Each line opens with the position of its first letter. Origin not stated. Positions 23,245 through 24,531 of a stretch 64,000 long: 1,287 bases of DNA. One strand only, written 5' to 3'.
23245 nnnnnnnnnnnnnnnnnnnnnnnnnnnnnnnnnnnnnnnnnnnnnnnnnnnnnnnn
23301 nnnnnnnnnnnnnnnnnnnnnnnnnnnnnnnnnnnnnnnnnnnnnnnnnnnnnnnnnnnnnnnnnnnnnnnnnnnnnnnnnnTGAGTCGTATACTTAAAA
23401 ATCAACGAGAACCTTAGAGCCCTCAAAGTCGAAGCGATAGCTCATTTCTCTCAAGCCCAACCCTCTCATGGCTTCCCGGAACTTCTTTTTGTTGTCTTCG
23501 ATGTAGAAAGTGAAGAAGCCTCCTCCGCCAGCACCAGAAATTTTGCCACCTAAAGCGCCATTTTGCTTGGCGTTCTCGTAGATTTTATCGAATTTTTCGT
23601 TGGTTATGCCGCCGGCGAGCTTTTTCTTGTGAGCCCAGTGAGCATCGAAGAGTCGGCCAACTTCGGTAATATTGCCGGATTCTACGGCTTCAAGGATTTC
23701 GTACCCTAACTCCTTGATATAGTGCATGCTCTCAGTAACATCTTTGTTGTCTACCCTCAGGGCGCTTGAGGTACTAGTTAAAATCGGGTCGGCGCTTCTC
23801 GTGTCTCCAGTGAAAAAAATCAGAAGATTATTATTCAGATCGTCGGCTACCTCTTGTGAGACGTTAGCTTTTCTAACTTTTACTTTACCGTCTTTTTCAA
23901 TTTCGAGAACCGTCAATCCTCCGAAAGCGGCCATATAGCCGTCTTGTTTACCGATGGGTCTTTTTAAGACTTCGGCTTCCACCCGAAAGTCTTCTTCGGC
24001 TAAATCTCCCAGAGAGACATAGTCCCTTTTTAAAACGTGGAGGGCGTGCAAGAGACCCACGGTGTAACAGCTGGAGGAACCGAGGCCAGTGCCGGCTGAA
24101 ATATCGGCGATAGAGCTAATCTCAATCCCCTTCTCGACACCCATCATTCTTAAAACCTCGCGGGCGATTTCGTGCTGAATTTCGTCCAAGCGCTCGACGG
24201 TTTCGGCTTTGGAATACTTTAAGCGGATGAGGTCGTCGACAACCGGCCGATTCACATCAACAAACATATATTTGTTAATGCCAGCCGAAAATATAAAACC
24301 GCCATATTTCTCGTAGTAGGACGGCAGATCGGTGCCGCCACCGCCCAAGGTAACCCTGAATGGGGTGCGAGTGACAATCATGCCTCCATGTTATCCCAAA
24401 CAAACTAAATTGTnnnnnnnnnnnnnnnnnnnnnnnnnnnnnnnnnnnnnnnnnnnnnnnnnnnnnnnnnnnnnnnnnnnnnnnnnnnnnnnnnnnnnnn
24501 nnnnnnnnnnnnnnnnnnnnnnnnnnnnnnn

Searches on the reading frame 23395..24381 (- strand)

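Call 25: search_protein_families(library=ncbifam, proteins=[window:23395-24381:-], max_evalue=0.00001)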
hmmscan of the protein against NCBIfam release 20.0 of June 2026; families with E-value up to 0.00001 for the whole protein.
window:23395-24381:- (328 aa): 9 families
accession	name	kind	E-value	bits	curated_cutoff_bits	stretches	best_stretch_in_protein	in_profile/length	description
NF049969.1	GlMnHpPKinHddA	equivalog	8.7e-45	153.6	600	1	2-301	3-310/338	D-glycero-D-manno-heptose 7-phosphate kinase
NF009948.0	PRK13412.1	equivalog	1.1e-26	92.8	721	1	76-296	719-937/974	bifunctional fucokinase/fucose-1-phosphate guanylyltransferase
TIGR00549.1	mevalon_kin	equivalog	3.6e-19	69.3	163.05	1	61-290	54-273/276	mevalonate kinase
NF003036.0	PRK03926.1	equivalog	1.1e-16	60.7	403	1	47-305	39-279/302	mevalonate kinase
NF003006.0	PRK03817.1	equivalog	4.9e-09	35.6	443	0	228-305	248-325/352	galactokinase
NF002288.1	PRK01212.1-4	equivalog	1.2e-08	34.4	194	1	73-306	64-279/303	homoserine kinase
NF001816.0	PRK00555.1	equivalog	9.9e-08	31.3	509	0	212-291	241-321/363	galactokinase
TIGR00191.1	thrB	equivalog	1.1e-06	27.7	168.25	0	59-118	51-113/304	homoserine kinase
TIGR00131.1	gal_kin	equivalog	6.4e-06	25.3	226.65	0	229-302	285-359/388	galactokinase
